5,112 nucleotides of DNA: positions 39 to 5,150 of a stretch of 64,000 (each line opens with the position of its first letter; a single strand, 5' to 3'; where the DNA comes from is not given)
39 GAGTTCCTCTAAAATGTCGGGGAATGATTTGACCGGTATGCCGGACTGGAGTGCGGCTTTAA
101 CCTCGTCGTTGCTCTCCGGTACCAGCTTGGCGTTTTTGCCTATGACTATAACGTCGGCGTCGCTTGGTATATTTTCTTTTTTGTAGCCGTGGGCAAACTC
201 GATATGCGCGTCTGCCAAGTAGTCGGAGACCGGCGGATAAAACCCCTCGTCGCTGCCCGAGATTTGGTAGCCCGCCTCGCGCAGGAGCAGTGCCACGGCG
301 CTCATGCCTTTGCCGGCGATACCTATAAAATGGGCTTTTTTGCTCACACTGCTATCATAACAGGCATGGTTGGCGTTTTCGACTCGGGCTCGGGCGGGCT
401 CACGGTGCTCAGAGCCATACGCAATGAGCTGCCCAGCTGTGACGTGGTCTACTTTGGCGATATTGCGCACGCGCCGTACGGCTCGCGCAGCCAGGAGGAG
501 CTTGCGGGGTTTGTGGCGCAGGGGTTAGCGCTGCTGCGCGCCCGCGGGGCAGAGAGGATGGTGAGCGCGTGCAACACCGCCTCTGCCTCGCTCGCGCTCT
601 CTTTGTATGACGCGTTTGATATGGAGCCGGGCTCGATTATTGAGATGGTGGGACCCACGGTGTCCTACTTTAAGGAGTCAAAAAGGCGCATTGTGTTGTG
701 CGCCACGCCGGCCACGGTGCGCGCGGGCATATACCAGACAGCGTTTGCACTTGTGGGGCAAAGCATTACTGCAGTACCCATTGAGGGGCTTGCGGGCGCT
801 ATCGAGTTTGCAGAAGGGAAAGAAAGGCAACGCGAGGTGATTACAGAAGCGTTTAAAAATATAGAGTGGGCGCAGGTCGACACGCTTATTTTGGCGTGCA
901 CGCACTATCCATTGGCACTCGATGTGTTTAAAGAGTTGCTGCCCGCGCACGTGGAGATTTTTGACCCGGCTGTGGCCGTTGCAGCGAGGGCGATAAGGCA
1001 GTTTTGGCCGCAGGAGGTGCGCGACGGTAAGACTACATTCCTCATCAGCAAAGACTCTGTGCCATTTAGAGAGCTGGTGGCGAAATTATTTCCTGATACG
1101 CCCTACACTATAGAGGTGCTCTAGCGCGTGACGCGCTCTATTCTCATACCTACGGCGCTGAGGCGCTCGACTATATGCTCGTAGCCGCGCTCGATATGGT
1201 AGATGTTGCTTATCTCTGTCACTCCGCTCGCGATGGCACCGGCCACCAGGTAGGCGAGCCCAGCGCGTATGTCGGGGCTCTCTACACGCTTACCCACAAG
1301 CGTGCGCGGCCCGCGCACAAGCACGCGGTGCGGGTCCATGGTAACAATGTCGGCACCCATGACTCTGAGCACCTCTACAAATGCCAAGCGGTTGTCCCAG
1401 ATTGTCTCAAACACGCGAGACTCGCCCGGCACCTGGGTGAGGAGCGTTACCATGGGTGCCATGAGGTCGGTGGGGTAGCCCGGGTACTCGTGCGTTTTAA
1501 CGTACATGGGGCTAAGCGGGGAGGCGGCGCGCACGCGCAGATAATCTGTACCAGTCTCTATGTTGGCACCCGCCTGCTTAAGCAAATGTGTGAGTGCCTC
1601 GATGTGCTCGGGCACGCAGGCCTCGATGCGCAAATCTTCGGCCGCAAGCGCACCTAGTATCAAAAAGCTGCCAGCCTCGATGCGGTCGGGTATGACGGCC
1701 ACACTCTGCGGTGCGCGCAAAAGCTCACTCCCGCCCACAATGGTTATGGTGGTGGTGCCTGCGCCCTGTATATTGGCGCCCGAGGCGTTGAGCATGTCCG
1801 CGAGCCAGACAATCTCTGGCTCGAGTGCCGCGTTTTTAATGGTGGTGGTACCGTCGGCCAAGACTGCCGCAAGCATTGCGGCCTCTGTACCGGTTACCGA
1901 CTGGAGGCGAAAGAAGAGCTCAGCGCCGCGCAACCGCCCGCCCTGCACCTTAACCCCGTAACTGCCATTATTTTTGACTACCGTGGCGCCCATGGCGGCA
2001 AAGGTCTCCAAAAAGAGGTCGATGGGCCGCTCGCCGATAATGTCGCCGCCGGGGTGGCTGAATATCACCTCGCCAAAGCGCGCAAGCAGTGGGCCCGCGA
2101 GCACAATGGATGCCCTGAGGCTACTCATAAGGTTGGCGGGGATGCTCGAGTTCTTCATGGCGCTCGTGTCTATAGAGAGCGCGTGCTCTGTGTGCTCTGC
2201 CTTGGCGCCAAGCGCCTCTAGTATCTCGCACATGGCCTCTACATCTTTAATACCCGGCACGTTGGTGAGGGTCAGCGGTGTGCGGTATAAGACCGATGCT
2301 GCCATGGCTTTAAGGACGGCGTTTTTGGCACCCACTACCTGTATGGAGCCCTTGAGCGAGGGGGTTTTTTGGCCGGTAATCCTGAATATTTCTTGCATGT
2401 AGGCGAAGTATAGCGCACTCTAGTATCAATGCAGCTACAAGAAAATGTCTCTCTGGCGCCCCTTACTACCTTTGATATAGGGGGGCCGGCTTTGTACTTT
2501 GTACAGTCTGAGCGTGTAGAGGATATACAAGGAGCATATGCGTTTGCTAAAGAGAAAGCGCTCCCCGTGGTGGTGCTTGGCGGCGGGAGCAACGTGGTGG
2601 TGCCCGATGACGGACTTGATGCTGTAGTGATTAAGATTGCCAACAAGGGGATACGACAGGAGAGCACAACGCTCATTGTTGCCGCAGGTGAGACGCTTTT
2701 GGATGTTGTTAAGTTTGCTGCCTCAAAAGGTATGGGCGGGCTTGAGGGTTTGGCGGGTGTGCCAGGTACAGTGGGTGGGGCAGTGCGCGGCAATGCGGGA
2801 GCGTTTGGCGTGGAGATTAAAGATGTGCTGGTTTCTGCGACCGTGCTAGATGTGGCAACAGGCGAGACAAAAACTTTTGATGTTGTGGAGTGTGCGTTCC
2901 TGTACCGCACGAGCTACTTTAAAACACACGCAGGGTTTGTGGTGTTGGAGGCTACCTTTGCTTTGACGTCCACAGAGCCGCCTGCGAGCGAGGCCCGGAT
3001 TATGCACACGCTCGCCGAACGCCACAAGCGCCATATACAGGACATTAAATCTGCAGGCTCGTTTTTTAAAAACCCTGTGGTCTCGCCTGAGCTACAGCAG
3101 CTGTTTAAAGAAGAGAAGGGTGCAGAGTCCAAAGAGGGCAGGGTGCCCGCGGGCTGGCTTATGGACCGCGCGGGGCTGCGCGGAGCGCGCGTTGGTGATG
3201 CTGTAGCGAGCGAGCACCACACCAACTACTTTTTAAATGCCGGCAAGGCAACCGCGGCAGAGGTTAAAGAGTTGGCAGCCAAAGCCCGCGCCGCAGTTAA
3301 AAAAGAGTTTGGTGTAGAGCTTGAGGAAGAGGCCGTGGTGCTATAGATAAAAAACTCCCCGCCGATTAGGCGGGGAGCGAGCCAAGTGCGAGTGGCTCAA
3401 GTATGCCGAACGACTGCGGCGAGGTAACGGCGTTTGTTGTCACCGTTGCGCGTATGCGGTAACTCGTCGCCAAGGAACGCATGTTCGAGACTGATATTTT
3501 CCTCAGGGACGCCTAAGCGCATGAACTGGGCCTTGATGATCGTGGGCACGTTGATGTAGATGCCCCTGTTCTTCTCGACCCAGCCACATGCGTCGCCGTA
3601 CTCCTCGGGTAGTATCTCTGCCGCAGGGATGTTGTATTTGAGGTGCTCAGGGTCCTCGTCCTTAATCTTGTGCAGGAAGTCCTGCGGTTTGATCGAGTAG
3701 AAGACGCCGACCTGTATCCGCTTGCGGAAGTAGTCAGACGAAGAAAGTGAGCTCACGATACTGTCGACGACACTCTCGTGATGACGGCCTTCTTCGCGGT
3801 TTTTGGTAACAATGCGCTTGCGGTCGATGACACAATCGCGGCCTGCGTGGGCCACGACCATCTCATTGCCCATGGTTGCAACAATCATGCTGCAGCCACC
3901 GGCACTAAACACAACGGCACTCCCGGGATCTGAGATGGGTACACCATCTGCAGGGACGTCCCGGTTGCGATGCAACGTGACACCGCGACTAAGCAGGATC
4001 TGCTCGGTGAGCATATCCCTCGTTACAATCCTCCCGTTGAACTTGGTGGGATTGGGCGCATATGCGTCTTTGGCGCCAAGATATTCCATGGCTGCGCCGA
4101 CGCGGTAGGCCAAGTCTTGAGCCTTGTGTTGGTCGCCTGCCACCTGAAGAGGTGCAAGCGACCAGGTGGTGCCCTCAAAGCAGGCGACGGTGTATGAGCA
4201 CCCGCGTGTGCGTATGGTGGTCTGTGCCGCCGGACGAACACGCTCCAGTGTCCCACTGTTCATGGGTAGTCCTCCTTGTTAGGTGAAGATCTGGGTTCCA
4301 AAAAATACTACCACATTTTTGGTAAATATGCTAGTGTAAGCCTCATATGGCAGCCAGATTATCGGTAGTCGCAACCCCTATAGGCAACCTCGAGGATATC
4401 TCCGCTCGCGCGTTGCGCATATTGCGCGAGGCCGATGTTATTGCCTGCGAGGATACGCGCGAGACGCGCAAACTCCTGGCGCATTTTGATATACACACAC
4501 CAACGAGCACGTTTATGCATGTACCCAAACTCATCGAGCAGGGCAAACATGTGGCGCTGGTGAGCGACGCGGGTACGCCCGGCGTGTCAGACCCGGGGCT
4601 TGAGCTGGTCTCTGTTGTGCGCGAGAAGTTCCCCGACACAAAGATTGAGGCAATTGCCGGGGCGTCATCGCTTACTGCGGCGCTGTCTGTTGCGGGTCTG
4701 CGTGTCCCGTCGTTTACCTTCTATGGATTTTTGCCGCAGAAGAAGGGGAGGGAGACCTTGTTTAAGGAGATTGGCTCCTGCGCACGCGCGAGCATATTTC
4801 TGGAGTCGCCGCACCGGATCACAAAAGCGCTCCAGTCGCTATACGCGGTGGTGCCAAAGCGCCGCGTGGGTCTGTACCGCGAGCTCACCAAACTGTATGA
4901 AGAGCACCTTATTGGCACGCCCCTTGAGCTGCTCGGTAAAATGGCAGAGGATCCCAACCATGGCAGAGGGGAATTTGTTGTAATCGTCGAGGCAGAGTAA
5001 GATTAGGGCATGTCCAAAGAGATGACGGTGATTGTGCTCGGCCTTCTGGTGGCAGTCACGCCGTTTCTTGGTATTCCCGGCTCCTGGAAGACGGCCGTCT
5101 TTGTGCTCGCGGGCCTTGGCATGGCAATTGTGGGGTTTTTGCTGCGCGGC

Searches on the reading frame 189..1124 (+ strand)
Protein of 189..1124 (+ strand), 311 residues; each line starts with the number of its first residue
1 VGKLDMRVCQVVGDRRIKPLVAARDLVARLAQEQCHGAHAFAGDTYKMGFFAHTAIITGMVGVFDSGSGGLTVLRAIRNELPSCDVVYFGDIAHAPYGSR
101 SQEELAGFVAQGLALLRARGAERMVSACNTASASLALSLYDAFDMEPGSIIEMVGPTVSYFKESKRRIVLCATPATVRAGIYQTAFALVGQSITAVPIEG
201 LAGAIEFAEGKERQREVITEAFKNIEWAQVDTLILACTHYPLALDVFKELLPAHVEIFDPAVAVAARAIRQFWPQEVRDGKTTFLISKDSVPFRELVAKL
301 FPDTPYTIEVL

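Call 90: search_protein_families(library=pfam, proteins=[window:189-1124:+], max_evalue=0.001)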
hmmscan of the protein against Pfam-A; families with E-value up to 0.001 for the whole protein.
window:189-1124:+ (311 aa): 1 family
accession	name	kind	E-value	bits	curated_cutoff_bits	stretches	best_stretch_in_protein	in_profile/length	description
PF01177.27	Asp_Glu_race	-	1.4e-12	48.3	31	1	74-267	17-210/211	Asp/Glu/Hydantoin racemase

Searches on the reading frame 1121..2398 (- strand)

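Call 90: search_protein_families(library=pfam, proteins=[window:1121-2398:-], max_evalue=0.001)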
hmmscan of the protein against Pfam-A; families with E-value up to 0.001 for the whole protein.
window:1121-2398:- (425 aa): 1 family
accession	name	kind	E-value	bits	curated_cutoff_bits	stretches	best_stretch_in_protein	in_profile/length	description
PF00275.25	EPSP_synthase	-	6.4e-80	269.3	22.8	1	13-413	5-417/417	EPSP synthase (3-phosphoshikimate 1-carboxyvinyltransferase)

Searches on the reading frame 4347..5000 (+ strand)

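Call 90: search_protein_families(library=pfam, proteins=[window:4347-5000:+], max_evalue=0.001)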
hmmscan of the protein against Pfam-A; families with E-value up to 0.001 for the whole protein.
window:4347-5000:+ (217 aa): 1 family
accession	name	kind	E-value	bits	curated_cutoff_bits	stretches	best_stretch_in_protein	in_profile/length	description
PF00590.25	TP_methylase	-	3.6e-26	92.9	27.8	1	5-191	2-207/212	Tetrapyrrole (Corrin/Porphyrin) Methylases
